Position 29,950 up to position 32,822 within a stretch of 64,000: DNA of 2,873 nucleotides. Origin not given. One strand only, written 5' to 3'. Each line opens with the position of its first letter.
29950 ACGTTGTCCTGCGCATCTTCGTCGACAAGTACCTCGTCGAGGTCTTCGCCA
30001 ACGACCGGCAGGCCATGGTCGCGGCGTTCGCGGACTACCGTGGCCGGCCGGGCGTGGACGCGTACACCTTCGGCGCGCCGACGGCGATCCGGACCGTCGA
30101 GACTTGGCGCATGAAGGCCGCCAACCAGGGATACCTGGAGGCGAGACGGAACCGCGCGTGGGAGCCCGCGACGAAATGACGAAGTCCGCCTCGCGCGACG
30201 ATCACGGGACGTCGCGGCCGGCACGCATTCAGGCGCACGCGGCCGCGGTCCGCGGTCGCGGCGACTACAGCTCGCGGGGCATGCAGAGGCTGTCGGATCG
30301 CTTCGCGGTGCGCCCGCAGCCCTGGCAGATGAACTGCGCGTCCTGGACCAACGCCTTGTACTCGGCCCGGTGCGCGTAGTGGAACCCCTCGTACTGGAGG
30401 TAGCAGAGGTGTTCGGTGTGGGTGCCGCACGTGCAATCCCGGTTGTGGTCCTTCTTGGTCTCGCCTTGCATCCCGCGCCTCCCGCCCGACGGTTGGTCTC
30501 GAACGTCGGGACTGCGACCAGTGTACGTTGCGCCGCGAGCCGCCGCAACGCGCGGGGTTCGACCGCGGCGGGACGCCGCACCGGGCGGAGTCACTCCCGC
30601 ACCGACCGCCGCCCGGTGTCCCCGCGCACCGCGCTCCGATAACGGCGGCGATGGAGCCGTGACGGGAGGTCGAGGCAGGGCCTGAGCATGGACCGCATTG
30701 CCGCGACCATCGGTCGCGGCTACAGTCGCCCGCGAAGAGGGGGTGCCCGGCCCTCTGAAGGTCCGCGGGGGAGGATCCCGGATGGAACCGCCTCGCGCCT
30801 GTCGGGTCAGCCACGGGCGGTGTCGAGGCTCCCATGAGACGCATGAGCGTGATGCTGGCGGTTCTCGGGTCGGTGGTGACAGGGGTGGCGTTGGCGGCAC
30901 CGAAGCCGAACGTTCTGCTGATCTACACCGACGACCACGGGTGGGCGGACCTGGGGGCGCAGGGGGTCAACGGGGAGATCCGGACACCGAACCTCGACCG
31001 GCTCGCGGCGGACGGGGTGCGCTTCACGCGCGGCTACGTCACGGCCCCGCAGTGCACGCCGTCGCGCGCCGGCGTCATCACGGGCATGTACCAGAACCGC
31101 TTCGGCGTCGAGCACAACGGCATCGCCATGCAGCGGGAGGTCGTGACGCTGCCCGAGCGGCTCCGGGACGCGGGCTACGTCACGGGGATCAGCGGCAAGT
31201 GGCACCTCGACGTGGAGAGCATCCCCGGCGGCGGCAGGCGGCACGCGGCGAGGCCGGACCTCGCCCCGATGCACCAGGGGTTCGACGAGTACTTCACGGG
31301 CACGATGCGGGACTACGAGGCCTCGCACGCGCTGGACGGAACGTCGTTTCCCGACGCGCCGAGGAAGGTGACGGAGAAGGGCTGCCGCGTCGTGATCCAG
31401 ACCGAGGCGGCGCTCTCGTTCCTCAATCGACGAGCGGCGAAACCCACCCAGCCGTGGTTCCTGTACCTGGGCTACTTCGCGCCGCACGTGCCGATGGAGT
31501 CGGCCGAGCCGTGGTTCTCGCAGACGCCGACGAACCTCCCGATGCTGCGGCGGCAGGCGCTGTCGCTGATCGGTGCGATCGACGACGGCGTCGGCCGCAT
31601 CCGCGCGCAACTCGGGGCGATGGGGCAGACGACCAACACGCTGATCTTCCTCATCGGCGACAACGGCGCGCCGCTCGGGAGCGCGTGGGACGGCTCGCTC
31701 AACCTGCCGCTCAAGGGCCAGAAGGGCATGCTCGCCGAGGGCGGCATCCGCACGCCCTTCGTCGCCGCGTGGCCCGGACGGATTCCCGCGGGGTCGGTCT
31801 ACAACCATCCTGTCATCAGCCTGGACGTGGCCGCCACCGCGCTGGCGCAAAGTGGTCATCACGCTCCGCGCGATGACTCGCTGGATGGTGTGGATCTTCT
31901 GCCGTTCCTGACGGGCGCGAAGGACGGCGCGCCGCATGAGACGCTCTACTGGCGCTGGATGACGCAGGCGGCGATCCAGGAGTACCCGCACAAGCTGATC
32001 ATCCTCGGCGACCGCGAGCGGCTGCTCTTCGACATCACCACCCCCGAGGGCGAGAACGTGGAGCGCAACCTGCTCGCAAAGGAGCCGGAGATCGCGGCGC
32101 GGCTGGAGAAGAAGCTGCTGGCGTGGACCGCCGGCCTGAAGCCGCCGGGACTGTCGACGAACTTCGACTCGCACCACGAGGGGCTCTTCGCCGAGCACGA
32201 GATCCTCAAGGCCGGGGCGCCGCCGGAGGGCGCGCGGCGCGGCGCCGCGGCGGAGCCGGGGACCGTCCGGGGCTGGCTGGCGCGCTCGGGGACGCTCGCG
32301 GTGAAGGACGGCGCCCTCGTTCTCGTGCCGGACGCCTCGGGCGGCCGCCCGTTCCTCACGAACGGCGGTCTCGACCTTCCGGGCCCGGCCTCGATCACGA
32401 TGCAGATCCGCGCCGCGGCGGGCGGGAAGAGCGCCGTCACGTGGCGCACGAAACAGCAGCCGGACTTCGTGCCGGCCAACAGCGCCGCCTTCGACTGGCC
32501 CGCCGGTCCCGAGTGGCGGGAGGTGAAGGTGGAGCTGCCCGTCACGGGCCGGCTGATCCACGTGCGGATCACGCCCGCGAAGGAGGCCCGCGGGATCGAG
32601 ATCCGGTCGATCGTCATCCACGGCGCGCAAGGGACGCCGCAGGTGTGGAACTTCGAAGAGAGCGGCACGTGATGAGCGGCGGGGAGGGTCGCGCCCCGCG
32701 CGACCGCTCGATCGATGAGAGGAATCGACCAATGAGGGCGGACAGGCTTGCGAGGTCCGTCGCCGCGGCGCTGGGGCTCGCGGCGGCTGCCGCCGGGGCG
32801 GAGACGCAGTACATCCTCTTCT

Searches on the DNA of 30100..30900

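Call 42: search_rna_families(source=window, start=30100, end=30900, threshold=evalue, max_evalue=1)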
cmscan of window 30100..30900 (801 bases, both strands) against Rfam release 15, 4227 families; matches with E-value up to 1: 0.
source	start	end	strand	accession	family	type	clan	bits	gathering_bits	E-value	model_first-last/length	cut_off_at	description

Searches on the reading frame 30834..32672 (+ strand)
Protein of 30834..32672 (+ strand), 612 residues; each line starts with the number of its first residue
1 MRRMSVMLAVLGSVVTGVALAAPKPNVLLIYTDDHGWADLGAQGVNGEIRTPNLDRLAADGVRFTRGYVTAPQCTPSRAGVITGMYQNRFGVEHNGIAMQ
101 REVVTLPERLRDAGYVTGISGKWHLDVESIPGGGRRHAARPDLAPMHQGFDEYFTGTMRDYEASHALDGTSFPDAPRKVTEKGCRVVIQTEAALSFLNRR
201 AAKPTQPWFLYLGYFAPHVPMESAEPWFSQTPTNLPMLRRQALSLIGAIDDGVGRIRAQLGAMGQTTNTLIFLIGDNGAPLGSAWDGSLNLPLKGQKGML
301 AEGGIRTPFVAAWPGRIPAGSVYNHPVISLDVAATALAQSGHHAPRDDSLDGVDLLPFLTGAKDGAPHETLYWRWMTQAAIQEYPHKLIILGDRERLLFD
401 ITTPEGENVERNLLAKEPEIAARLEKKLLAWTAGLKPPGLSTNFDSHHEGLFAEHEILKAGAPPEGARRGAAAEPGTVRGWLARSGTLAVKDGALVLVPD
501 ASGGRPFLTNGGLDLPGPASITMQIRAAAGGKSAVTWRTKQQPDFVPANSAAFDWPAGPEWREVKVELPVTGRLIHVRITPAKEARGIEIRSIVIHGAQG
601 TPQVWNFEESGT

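Call 20: find_encoding_contigs(protein=window:30834-32672:+, flank=10000, max_places=6)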
Protein window:30834-32672:+ (612 aa): 10 contigs read that carry it; 6 places shown.
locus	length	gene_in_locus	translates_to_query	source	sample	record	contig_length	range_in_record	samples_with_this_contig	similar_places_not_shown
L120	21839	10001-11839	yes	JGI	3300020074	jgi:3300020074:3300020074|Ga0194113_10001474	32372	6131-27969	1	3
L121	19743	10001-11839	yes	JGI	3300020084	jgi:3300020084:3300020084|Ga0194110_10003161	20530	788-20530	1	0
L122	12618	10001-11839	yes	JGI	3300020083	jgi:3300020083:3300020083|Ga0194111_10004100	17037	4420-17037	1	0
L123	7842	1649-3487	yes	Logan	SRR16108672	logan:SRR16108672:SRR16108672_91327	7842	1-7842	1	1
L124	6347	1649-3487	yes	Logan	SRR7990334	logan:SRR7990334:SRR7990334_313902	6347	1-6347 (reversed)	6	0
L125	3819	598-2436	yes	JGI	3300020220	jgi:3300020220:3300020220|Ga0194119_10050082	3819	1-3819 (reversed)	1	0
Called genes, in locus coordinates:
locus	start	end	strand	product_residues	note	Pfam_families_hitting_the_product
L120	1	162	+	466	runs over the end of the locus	PF00884:Sulfatase, PF01663:Phosphodiest (faint), PF16347:SGSH_C (weak)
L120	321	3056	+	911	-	PF13088:BNR_2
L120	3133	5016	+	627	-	PF00884:Sulfatase, PF01663:Phosphodiest, PF16347:SGSH_C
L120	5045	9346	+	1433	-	PF13385:Laminin_G_3 (weak), PF04616:Glyco_hydro_43 (faint), PF13385:Laminin_G_3, PF00251:Glyco_hydro_32N, PF08244:Glyco_hydro_32C (weak)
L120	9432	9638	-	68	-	-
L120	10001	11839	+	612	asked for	PF00884:Sulfatase, PF16347:SGSH_C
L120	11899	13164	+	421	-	-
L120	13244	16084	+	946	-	PF00884:Sulfatase, PF01663:Phosphodiest (faint), PF16347:SGSH_C, PF00884:Sulfatase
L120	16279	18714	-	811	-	PF02018:CBM_4_9 (weak)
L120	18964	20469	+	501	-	PF00884:Sulfatase, PF01663:Phosphodiest (faint), PF16347:SGSH_C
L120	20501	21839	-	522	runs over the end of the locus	PF04055:Radical_SAM, PF13282:DUF4070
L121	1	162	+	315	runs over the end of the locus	?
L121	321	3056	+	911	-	PF13088:BNR_2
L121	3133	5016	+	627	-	PF00884:Sulfatase, PF01663:Phosphodiest, PF16347:SGSH_C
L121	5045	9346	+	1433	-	PF13385:Laminin_G_3 (weak), PF04616:Glyco_hydro_43 (faint), PF13385:Laminin_G_3, PF00251:Glyco_hydro_32N, PF08244:Glyco_hydro_32C (weak)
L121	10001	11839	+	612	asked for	PF00884:Sulfatase, PF16347:SGSH_C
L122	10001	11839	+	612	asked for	PF00884:Sulfatase, PF16347:SGSH_C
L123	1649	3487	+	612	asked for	PF00884:Sulfatase, PF16347:SGSH_C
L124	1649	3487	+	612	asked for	PF00884:Sulfatase, PF16347:SGSH_C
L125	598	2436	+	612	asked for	PF00884:Sulfatase, PF16347:SGSH_C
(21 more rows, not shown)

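Call 74: list_cluster_members(proteins=[window:30834-32672:+, window:54326-55846:+, window:30268-30471:-])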
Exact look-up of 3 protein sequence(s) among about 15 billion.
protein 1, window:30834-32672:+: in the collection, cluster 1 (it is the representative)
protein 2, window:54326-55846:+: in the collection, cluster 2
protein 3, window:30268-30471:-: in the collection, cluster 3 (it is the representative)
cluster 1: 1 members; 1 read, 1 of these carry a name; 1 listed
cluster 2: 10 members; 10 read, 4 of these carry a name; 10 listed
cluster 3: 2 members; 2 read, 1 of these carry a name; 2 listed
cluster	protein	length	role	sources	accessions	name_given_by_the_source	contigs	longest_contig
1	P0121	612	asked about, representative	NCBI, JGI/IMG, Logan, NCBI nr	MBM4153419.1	MAG: aryl-sulfate sulfohydrolase [Lentisphaerae bacterium] | aryl-sulfate sulfohydrolase [Lentisphaerota bacterium]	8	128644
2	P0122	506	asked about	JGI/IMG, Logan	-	-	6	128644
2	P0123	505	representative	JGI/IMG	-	-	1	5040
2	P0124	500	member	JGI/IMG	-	arylsulfatase A-like enzyme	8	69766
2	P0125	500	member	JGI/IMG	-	arylsulfatase A-like enzyme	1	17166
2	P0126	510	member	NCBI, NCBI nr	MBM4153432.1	MAG: DUF4976 domain-containing protein [Lentisphaerae bacterium] | DUF4976 domain-containing protein [Lentisphaerota bacterium]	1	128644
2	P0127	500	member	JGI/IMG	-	arylsulfatase A-like enzyme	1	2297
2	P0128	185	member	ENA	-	-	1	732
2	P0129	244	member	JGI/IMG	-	-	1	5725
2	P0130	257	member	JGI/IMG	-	-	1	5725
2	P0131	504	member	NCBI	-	-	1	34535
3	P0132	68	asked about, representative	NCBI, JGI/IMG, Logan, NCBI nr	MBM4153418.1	MAG: hypothetical protein FJ221_00090 [Lentisphaerae bacterium] | hypothetical protein [Lentisphaerota bacterium]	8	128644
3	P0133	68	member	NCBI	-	-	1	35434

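Call 75: find_encoding_contigs(protein=P0124, flank=4000, max_places=4)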
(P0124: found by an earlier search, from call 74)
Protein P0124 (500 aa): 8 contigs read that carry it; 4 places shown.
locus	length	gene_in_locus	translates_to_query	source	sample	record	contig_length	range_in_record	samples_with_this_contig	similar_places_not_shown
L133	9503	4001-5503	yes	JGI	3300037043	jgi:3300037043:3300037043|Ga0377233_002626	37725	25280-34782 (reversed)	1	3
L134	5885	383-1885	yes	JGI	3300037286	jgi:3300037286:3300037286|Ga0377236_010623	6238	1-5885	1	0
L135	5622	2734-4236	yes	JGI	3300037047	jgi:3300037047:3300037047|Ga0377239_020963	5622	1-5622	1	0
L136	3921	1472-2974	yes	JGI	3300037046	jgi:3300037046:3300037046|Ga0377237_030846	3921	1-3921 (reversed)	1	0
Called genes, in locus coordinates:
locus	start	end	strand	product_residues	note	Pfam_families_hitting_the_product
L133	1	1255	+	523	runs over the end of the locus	PF00884:Sulfatase, PF01663:Phosphodiest, PF02995:DUF229 (weak), PF16347:SGSH_C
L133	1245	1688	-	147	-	-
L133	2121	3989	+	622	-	PF00884:Sulfatase, PF01663:Phosphodiest (faint), PF16347:SGSH_C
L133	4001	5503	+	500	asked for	PF00884:Sulfatase, PF01663:Phosphodiest (faint), PF16347:SGSH_C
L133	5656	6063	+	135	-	PF16697:Yop-YscD_cpl, PF00498:FHA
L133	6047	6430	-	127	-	PF01850:PIN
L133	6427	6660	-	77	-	PF02604:PhdYeFM_antitox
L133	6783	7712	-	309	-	PF02311:AraC_binding, PF12833:HTH_18, PF00165:HTH_AraC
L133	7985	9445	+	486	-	PF02952:Fucose_iso_C (faint), PF11762:Arabinose_Iso_C (weak)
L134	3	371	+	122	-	?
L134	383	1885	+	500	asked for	PF00884:Sulfatase, PF01663:Phosphodiest (faint), PF16347:SGSH_C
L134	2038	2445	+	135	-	PF16697:Yop-YscD_cpl, PF00498:FHA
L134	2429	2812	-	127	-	PF01850:PIN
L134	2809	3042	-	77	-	PF02604:PhdYeFM_antitox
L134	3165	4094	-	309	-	PF02311:AraC_binding, PF12833:HTH_18, PF00165:HTH_AraC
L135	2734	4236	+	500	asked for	PF00884:Sulfatase, PF01663:Phosphodiest (faint), PF16347:SGSH_C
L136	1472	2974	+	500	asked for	PF00884:Sulfatase, PF01663:Phosphodiest (faint), PF16347:SGSH_C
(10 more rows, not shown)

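Call 77: find_encoding_contigs(protein=P0133, flank=5000, max_places=4)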
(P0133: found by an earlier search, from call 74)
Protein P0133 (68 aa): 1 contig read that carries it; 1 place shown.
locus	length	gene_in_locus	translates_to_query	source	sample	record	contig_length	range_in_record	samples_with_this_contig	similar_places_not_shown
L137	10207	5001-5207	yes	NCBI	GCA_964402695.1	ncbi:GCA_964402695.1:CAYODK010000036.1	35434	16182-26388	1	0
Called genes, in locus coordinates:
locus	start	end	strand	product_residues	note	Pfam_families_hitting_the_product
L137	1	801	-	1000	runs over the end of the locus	PF16889:Hepar_II_III_N, PF07940:Hepar_II_III_C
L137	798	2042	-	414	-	-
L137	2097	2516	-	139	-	PF01850:PIN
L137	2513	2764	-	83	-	-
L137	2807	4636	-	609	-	PF00884:Sulfatase, PF16347:SGSH_C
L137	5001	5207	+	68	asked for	-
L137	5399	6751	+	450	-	-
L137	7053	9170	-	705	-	-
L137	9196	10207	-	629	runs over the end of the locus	PF00884:Sulfatase, PF01663:Phosphodiest, PF16347:SGSH_C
